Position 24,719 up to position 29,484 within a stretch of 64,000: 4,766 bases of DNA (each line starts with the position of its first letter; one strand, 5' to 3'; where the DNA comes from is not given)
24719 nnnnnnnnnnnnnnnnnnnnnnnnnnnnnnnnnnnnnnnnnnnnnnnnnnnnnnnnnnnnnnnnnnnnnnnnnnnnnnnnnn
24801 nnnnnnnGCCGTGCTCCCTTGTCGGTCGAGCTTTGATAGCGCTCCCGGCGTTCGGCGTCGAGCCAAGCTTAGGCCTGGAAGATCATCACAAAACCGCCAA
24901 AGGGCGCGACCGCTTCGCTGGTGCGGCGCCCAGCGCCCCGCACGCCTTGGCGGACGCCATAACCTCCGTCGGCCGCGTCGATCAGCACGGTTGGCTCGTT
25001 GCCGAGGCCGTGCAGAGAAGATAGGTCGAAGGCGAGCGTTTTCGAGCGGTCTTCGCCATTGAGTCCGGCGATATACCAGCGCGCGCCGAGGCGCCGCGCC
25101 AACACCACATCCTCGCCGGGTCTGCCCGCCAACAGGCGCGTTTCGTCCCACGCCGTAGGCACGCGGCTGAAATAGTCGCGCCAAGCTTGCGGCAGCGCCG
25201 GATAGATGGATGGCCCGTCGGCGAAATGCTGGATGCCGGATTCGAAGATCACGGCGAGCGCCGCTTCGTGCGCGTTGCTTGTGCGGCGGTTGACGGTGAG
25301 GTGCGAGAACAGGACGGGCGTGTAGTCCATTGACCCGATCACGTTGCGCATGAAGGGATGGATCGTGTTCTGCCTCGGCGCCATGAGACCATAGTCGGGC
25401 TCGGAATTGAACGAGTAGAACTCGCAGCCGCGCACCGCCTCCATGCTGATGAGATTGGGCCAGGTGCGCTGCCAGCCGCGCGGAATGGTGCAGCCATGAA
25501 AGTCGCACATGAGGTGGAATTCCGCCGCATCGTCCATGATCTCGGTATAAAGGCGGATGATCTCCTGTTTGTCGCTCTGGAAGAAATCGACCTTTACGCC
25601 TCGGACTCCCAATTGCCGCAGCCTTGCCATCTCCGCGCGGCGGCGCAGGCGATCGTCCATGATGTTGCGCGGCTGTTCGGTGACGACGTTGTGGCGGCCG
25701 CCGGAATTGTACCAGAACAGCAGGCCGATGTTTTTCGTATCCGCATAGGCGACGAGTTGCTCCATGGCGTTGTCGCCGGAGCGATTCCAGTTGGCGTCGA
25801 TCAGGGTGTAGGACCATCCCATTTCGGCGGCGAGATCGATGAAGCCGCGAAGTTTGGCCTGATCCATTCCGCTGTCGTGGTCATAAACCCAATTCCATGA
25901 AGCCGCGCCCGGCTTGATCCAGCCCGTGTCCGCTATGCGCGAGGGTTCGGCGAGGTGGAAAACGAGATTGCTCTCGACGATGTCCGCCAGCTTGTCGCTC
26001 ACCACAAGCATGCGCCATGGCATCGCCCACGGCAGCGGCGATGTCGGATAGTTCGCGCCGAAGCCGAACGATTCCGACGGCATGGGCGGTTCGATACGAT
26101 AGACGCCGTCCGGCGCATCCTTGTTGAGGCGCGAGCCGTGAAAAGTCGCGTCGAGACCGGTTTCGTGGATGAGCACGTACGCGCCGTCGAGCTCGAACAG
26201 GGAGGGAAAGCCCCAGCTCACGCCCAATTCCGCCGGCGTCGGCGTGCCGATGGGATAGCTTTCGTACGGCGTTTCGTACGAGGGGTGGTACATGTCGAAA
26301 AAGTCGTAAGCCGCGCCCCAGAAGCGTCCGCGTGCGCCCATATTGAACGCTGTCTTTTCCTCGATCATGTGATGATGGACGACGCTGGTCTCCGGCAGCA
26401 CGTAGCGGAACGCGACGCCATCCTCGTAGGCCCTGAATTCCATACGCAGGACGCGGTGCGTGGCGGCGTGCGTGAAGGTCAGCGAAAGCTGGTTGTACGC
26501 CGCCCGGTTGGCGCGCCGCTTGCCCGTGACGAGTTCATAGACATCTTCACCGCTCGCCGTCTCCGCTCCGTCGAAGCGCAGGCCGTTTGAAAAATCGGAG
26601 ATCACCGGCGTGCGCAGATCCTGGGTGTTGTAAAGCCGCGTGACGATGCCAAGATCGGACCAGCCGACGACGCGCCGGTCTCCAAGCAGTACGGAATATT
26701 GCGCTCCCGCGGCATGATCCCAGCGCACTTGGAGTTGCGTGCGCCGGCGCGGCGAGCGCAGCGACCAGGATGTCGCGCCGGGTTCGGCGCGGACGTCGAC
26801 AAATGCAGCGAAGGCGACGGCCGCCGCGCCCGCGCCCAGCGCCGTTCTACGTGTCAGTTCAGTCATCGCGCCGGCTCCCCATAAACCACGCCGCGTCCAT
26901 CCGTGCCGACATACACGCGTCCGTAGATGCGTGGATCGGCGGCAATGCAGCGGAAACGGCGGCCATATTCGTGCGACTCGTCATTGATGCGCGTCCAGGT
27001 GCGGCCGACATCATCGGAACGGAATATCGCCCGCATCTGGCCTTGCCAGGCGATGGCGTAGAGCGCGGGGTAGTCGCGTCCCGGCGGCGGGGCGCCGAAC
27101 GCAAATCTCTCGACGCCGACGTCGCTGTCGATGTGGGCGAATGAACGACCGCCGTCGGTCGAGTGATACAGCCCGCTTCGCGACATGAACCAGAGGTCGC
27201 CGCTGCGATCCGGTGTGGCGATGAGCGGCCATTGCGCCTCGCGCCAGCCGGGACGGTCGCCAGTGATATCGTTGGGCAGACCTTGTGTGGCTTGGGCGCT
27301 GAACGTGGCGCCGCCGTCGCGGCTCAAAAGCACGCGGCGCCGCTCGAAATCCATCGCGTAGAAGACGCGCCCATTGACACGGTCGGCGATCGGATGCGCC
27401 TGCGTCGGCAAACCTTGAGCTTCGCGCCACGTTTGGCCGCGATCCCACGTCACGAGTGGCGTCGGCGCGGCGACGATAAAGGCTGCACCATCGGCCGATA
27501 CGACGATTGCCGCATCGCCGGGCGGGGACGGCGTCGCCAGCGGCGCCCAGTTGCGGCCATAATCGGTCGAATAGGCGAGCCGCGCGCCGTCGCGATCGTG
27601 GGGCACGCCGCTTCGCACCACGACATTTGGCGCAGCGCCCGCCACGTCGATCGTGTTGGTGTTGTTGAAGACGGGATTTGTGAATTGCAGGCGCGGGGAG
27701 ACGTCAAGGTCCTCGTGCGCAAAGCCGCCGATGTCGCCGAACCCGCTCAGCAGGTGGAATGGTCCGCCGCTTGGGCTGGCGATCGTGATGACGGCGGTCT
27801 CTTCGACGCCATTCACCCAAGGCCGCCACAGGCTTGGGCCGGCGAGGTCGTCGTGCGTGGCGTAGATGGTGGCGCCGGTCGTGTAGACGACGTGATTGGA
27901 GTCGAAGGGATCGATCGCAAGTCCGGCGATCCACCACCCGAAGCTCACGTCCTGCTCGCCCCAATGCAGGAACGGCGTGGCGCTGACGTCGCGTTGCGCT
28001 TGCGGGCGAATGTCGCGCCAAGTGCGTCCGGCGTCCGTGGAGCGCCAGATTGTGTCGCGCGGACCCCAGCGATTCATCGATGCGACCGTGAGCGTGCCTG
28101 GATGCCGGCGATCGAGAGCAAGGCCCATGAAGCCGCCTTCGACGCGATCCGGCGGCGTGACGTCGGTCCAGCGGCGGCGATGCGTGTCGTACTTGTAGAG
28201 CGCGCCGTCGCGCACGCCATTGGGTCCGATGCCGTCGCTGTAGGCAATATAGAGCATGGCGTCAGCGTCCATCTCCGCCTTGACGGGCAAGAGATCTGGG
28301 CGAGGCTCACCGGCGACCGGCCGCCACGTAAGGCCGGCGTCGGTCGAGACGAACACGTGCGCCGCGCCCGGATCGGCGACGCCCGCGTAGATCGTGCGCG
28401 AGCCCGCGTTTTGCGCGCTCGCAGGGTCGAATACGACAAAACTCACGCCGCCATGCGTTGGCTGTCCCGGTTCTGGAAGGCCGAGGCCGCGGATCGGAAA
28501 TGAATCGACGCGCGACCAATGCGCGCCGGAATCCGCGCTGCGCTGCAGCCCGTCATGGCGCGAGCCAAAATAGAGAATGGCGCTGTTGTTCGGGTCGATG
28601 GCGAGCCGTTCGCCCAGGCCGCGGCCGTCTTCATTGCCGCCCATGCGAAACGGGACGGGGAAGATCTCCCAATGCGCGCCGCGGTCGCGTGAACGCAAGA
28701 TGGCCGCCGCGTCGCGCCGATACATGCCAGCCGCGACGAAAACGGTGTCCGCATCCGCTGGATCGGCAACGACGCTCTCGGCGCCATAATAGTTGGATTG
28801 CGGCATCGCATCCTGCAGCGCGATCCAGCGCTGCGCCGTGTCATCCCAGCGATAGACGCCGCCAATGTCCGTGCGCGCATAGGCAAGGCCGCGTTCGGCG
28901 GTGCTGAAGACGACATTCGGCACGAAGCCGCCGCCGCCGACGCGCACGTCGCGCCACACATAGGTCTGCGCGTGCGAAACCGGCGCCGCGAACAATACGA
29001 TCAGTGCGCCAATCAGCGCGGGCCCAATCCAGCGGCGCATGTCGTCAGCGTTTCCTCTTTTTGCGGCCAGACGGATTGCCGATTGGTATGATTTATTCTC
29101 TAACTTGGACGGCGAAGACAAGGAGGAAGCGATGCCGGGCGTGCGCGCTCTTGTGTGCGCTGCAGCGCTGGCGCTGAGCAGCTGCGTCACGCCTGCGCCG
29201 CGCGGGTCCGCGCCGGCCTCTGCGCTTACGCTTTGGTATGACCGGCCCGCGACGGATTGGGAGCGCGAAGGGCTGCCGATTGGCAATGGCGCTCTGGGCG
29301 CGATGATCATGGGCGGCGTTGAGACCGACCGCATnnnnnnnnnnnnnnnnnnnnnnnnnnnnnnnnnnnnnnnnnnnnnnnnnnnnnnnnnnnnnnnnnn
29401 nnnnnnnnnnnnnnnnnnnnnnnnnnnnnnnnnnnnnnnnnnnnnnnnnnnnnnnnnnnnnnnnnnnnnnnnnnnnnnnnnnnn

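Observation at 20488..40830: Complete fucogalactoxyloglucan utilisation locus in a stalked/hyphomonad-type alphaproteobacterium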

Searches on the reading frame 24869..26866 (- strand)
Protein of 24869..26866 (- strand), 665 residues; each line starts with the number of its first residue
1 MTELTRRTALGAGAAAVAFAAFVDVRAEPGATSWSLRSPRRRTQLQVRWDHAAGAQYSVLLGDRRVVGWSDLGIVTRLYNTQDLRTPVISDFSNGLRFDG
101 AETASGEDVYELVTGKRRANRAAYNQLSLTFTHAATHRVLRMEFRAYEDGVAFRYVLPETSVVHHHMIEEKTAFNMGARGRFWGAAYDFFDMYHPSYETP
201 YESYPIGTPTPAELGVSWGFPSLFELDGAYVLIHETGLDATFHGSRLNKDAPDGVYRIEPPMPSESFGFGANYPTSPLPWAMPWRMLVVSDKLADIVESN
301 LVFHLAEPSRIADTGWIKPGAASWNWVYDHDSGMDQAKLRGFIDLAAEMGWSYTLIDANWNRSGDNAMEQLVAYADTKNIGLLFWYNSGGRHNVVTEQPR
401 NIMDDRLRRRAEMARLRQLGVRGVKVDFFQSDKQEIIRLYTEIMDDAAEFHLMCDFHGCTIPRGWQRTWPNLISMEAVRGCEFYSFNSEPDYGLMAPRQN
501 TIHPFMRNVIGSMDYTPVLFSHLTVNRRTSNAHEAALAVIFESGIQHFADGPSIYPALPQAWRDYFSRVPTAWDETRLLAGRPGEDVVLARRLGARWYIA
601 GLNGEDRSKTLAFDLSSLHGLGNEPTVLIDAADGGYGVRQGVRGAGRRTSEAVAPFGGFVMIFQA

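Call 3: search_protein_families(library=pfam, proteins=[window:24869-26866:-])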
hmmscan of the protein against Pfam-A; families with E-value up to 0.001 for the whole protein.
window:24869-26866:- (665 aa): 3 families
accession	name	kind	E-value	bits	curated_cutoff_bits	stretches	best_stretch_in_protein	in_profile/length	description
PF10566.15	Glyco_hydro_97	-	1.6e-60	205.3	32.5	1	313-570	1-275/275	Glycoside hydrolase 97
PF14508.12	GH97_N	-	4.8e-46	157.5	25.3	1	36-308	1-229/229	Glycosyl-hydrolase 97 N-terminal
PF14509.12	GH97_C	-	8.2e-14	52.1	25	1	573-663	2-96/97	Glycosyl-hydrolase 97 C-terminal, oligomerisation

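Call 7: search_protein_families(library=ncbifam, proteins=[window:24869-26866:-])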
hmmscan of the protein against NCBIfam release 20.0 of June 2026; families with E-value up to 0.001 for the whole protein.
window:24869-26866:- (665 aa): 1 family
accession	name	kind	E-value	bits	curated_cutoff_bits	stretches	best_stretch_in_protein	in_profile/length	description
NF053844.1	RetAlphGalacBctrd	equivalog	8.1e-68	229.1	800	2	281-629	267-622/662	retaining alpha-galactosidase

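Call 44: search_solved_structures(query=window:24869-26866:-, max_evalue=1e-10)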
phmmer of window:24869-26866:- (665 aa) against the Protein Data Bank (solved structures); distinct sequences matched with E-value up to 1e-10: 12.
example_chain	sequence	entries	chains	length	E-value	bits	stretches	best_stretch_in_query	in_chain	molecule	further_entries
5xfm_A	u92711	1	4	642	3.4e-94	319.8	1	88-619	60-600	Alpha-glucosidase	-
3a24_A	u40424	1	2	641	8.9e-47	163.1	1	279-626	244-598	alpha-galactosidase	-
5e1q_A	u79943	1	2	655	8.9e-46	159.8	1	279-626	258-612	Retaining alpha-galactosidase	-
8wg0_A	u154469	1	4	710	2.6e-44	155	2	440-638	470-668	Candidate alpha-glucosidase Glycoside hydrolase family 97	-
8wg1_A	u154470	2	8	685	4.8e-44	154.1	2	440-638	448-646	Candidate alpha-glucosidase Glycoside hydrolase family 97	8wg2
3wfa_A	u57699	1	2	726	2e-38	135.5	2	442-635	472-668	Alpha-glucosidase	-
2jka_A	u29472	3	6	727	2e-38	135.5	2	442-635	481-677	ALPHA-GLUCOSIDASE (ALPHA-GLUCOSIDASE SUSB)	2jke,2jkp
2d73_A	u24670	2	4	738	2.1e-38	135.4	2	442-635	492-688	alpha-glucosidase SusB | Alpha-glucosidase (Alpha-glucosidase SusB)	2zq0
9bs5_A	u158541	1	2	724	1e-37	133.2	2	442-634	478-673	Alpha-glucosidase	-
5hqc_A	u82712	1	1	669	8.5e-31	110.3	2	431-617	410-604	Glycoside Hydrolase Family 97 enzyme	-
5hq4_A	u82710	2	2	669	1.1e-30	109.9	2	431-617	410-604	Alpha-glucosidase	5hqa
5hqb_A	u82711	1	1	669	2.8e-30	108.6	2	91-365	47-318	Alpha-glucosidase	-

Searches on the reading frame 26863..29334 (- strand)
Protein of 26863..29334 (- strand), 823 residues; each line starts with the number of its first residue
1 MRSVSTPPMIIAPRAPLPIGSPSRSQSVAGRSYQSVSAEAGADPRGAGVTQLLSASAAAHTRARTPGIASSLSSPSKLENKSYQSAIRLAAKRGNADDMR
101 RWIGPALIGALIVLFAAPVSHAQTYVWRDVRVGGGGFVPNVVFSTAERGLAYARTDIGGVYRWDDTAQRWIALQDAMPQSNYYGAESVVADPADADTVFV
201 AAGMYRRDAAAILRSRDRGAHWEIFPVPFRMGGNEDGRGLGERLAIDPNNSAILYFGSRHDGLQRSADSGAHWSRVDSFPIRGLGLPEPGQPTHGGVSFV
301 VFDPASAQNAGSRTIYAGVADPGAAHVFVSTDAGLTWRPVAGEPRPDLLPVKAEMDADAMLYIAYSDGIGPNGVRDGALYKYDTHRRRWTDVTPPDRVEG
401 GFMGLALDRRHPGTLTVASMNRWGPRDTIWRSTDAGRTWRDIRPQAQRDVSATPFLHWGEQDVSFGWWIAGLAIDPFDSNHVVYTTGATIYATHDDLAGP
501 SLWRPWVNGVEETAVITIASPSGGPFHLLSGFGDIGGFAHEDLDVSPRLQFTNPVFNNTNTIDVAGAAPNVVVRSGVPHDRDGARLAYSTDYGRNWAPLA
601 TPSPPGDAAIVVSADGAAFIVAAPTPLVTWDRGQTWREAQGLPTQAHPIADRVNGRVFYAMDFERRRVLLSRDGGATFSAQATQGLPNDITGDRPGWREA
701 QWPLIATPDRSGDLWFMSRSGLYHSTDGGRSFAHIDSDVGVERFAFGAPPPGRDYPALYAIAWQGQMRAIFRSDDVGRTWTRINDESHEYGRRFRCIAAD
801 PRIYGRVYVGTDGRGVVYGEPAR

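Call 3: search_protein_families(library=pfam, proteins=[window:26863-29334:-])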
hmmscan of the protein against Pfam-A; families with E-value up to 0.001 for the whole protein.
window:26863-29334:- (823 aa): 6 families
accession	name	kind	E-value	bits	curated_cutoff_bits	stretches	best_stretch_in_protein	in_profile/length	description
PF15902.12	Sortilin-Vps10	-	3.7e-18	66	33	0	628-744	5-121/446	Sortilin, neurotensin receptor 3,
PF02012.26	BNR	-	6.7e-13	47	27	0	328-338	1-11/12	BNR/Asp-box repeat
PF13810.12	DUF4185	-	4e-08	33.3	39.5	0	415-451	108-151/309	Domain of unknown function (DUF4185)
PF24316.1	Tli3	-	5.4e-07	30.4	27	0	581-597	81-97/129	T6SS Tli3 immunity protein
PF13088.12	BNR_2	-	6.5e-05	22.9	31.4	0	264-339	85-152/277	BNR repeat-like domain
PF15899.11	BNR_6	-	7.3e-05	22.9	27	0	770-783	1-14/14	BNR-Asp box repeat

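Call 7: search_protein_families(library=ncbifam, proteins=[window:26863-29334:-])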
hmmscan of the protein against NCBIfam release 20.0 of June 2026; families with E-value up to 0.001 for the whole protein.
window:26863-29334:- (823 aa): 2 families
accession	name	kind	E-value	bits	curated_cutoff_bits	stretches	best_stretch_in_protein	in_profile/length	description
NF045728.1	glycosyl_F510_1955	equivalog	9e-28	97.2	175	2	631-814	79-241/246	F510_1955 family glycosylhydrolase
NF047818.1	LIC11996_lipo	equivalog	6.7e-05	22.2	350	0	263-337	344-416/422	LIC11996 family lipoprotein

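Call 8: search_solved_structures(query=window:26863-29334:-)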
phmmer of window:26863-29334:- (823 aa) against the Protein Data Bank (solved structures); distinct sequences matched with E-value up to 0.001: 17.
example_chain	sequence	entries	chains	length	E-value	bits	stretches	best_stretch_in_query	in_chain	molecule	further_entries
2cn2_A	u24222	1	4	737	3.9e-151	508.1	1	124-822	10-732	BETA-1,4-XYLOGLUCAN HYDROLASE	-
2cn3_A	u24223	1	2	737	4.8e-150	504.5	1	124-822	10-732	BETA-1,4-XYLOGLUCAN HYDROLASE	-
6mgj_A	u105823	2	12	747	2.9e-146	492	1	122-821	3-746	Xyloglucanase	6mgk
4lgn_A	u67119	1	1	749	4.5e-146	491.3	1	122-821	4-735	Cellulose-binding, family II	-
6p2o_A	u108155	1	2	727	5.1e-146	491.2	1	124-820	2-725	Xyloglucanase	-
6mgl_A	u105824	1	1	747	3.5e-145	488.4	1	122-821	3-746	Xyloglucanase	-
6p2n_A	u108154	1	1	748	1.2e-142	480.1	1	122-821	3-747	Xyloglucanase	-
5jwz_A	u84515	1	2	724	9.7e-136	457.1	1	124-820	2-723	Cellulose-binding family II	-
5fkr_A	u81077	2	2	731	5.3e-132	444.8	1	123-821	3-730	ENDO-1,4-BETA-GLUCANASE/XYLOGLUCANASE, PUTATIVE, GLY74A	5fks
5fkt_A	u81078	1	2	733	3.6e-131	442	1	122-821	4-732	ENDO-1,4-BETA-GLUCANASE/XYLOGLUCANASE, GLY74A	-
5fkq_A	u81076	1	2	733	3.7e-131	442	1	122-821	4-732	ENDO-1,4-BETA-GLUCANASE/XYLOGLUCANASE, PUTATIVE, GLY74A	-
7kn8_A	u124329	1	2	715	8.6e-128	430.8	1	122-821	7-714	Cellulase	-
6p2m_A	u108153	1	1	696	1e-127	430.6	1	121-821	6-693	Type 3a cellulose-binding domain protein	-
1sqj_A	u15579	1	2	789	2.3e-100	340.1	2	463-820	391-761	oligoxyloglucan reducing-end-specific cellobiohydrolase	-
2ebs_A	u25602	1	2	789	9.3e-100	338.1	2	463-820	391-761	Oligoxyloglucan reducing end-specific cellobiohydrolase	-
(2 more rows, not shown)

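Call 15: find_related_loci(query=window:26863-29334:-, collection=genome_contigs, flank=10000)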
Query window:26863-29334:- (823 aa) in genome_contigs; peptide patterns used: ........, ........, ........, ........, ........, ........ (x = any residue, [..] = any of these).
79 stretches matched a pattern; 5 encode a relative of the query (tblastn E <= 1e-3); 5 distinct loci.
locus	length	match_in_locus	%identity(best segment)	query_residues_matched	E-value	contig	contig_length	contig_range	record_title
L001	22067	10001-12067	42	122-822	2e-156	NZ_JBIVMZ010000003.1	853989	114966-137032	Streptomyces sp. NPDC088400 NPDC088400_156_B1.ctg-0003, whole genome shotgun sequence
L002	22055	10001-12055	42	125-822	1e-154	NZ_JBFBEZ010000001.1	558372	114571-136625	Streptomyces sp. NPDC093109 NPDC093109_173_B2.ctg-0001, whole genome shotgun sequence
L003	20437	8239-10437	41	123-823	8e-149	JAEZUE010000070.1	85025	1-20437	MAG: Verrucomicrobia bacterium isolate OH_PDB_75 k127_1235844, whole genome shotgun sequence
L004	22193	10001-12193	41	122-822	3e-136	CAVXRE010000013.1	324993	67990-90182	MAG: uncultured Verrucomicrobiae bacterium isolate MFD01223.bin.1.112 genome assembly, contig: contig_7519, whole genome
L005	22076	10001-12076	42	119-822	3e-158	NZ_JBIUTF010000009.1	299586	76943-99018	Streptomyces sp. NPDC088116 NPDC088116_156_H12.ctg-0009, whole genome shotgun sequence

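Call 37: find_homologous_proteins(query=window:26863-29040:-, max_evalue=1e-50)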
Query window:26863-29040:- (725 aa): 5782 proteins with E <= 1e-50 among 8000 candidates; the best 120 are listed.
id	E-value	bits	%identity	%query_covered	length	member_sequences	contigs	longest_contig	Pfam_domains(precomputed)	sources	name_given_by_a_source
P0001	0.0e+0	1687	100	100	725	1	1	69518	PF25852.1,PF24316.2,PF13810.13,PF02012.27,PF15902.13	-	-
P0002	0.0e+0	1289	76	100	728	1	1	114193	PF15899.12,PF25852.1,PF02012.27,PF15902.13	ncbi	ncbi:MAG: xyloglucanase [Terricaulis silvestris]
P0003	0.0e+0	1197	71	100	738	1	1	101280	PF13810.13,PF02012.27,PF15902.13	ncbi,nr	ncbi:MAG TPA: hypothetical protein VG943_01385 [Caulobacterales bacterium]|nr:hypothetical protein [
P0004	0.0e+0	1116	50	98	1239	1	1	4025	PF02012.27,PF15902.13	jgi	jgi:photosystem II stability/assembly factor-like uncharacterized protein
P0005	0.0e+0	1111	67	96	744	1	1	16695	PF15899.12,PF13810.13,PF02012.27,PF15902.13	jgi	jgi:xyloglucan-specific exo-beta-1,4-glucanase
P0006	0.0e+0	1041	64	96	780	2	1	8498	PF15899.12,PF25852.1,PF02012.27,PF15902.13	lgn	-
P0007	0.0e+0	1019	63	97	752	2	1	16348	PF15899.12,PF25852.1,PF13810.13,PF02012.27,PF15902.13,PF13088.13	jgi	jgi:photosystem II stability/assembly factor-like uncharacterized protein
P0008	9.6e-297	1004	63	96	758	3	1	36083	PF15899.12,PF25852.1,PF13810.13,PF02012.27,PF15902.13,PF13088.13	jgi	jgi:photosystem II stability/assembly factor-like uncharacterized protein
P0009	1.0e-296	1004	62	97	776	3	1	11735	PF15899.12,PF13810.13,PF02012.27,PF15902.13,PF13088.13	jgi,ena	-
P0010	1.3e-292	991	60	99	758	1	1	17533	PF15899.12,PF25852.1,PF24316.2,PF02012.27,PF15902.13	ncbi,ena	-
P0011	3.6e-292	989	61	97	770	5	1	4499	PF15899.12,PF25852.1,PF02012.27,PF15902.13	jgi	-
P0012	5.3e-291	986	61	96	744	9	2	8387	PF02012.27,PF15902.13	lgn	-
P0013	3.8e-290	983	59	97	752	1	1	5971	PF15899.12,PF13810.13,PF02012.27,PF15902.13,PF13088.13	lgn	-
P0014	5.6e-289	979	59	97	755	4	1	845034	PF15899.12,PF25852.1,PF02012.27,PF15902.13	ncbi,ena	-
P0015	3.8e-287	973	60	100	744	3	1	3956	PF25852.1,PF24316.2,PF13810.13,PF02012.27,PF15902.13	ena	-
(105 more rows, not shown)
